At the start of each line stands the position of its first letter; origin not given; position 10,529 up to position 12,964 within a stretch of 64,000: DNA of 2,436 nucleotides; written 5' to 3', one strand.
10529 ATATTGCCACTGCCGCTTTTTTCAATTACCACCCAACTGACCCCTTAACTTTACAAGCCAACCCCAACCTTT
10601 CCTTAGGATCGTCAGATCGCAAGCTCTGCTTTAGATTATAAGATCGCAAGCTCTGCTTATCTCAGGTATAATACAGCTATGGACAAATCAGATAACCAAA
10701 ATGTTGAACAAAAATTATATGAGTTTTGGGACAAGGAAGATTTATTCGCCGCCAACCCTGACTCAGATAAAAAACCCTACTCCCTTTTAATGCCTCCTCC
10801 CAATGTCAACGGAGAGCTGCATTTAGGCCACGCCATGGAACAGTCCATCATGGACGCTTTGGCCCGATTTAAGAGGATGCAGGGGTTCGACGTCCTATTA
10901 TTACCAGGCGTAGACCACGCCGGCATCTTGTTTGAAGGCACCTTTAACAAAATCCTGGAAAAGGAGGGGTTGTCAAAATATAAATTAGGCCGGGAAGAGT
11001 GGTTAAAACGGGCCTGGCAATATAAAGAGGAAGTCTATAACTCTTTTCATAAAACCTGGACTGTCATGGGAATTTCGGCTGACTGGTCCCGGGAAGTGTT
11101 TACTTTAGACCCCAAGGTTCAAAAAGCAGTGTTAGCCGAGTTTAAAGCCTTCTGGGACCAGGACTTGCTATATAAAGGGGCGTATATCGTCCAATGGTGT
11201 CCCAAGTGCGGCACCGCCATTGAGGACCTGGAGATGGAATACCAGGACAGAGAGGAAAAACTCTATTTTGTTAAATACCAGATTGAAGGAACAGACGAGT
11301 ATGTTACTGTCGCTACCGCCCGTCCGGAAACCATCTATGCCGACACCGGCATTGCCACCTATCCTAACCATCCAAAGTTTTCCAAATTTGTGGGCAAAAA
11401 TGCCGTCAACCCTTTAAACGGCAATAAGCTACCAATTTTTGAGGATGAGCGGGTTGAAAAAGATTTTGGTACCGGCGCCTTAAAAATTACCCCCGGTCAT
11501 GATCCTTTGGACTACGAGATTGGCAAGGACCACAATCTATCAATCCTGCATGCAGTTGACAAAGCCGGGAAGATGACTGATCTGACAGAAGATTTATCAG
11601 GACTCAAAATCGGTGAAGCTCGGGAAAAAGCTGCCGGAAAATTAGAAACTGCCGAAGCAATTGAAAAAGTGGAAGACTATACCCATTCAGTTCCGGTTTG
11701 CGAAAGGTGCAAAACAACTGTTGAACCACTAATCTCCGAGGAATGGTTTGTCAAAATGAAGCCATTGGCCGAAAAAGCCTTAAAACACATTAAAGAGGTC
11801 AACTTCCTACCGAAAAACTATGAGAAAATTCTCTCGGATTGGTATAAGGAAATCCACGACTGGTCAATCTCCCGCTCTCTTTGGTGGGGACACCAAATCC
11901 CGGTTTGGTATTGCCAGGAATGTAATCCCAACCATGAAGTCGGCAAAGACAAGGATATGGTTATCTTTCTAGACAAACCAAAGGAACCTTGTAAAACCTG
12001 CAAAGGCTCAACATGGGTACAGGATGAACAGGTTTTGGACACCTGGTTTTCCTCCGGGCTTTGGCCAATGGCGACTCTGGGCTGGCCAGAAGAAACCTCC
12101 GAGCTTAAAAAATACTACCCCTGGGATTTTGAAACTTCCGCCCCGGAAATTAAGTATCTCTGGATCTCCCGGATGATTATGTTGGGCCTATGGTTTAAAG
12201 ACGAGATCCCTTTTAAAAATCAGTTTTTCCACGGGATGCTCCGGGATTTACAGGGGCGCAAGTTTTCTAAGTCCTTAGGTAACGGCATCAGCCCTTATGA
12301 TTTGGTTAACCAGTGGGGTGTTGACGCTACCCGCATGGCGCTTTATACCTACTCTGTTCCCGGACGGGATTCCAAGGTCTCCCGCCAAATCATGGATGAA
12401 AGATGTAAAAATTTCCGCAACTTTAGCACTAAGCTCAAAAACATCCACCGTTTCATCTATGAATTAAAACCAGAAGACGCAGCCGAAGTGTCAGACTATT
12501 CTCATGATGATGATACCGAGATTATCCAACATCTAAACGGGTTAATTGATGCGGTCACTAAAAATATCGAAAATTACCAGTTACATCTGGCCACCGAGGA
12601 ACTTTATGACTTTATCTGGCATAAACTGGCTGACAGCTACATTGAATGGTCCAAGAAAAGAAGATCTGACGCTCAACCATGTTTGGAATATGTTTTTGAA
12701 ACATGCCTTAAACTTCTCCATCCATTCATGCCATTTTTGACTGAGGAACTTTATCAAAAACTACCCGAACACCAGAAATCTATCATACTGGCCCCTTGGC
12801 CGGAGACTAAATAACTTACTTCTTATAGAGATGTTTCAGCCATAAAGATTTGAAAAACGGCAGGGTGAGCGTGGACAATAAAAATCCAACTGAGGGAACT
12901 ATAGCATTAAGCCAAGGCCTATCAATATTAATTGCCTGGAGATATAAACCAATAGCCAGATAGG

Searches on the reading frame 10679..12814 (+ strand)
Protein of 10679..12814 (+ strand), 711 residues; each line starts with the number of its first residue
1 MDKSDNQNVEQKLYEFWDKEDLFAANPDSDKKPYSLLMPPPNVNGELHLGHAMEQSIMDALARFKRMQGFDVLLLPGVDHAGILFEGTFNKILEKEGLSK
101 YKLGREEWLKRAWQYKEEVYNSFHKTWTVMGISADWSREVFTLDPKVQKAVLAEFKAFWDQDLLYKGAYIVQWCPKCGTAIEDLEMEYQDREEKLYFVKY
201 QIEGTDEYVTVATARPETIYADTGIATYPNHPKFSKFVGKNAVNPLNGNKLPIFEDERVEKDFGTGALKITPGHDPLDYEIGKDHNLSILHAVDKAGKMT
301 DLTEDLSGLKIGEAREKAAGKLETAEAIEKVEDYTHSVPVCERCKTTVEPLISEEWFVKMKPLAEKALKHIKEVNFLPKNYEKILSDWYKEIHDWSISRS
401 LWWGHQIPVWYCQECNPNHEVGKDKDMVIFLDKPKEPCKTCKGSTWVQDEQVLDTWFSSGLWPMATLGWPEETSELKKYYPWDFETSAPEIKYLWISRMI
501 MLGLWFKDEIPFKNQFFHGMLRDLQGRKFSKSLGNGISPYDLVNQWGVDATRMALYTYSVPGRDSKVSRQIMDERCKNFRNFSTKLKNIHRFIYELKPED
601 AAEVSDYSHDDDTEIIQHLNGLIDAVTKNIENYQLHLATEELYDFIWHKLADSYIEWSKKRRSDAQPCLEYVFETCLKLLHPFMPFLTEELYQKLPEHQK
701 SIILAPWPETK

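Call 14: search_protein_families(library=ncbifam, proteins=[window:10679-12814:+], max_evalue=0.00001)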
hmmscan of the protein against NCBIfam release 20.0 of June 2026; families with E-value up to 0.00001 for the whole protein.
window:10679-12814:+ (711 aa): 18 families
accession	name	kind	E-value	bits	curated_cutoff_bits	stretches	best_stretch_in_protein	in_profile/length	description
NF004349.1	PRK05729.1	equivalog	1.1e-244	814.6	704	1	5-710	5-698/860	valine--tRNA ligase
TIGR00422.1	valS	equivalog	1.1e-236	787.9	612.1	1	5-710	6-714/863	valine--tRNA ligase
NF011492.0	PRK14900.1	equivalog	5.6e-192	640.3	1783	1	6-700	15-712/1044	valine--tRNA ligase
NF009687.0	PRK13208.1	equivalog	1.5e-162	542.7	738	1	3-710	9-718/801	valine--tRNA ligase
TIGR00392.1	ileS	equivalog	1.6e-112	377.3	621.4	2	250-710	310-806/861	isoleucine--tRNA ligase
NF000540.1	alt_ValS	exception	8.4e-79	265.5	900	1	2-710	2-756/827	valine--tRNA ligase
NF008957.0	PRK12300.1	subfamily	1.7e-65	221.5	677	3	3-230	3-239/946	leucine--tRNA ligase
NF000258.1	MupB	exception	2.7e-58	197.6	1900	2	239-710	286-776/1033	mupirocin-resistant isoleucine--tRNA ligase MupB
TIGR00395.1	leuS_arch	equivalog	1.6e-57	195.2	648.5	2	8-230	2-233/938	leucine--tRNA ligase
NF000257.1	MupA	exception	1.4e-53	181.9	1900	2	254-709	295-773/1024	mupirocin-resistant isoleucine--tRNA ligase MupA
NF040702.1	ileS_w_GNAT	exception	2.1e-52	178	1999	2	242-707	483-968/1100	isoleucine--tRNA ligase, N-acetyltransferase domain-containing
TIGR00396.1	leuS_bact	equivalog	1.9e-50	171.9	548.4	3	6-181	3-162/843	leucine--tRNA ligase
TIGR00398.1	metG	equivalog_domain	2.5e-32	112.3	336.35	2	513-698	313-504/530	methionine--tRNA ligase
NF008900.0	PRK12267.1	equivalog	8.3e-30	103.9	598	2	450-695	222-476/648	methionine--tRNA ligase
NF001100.0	PRK00133.1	equivalog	8e-19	67.6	587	0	339-408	173-243/676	methionine--tRNA ligase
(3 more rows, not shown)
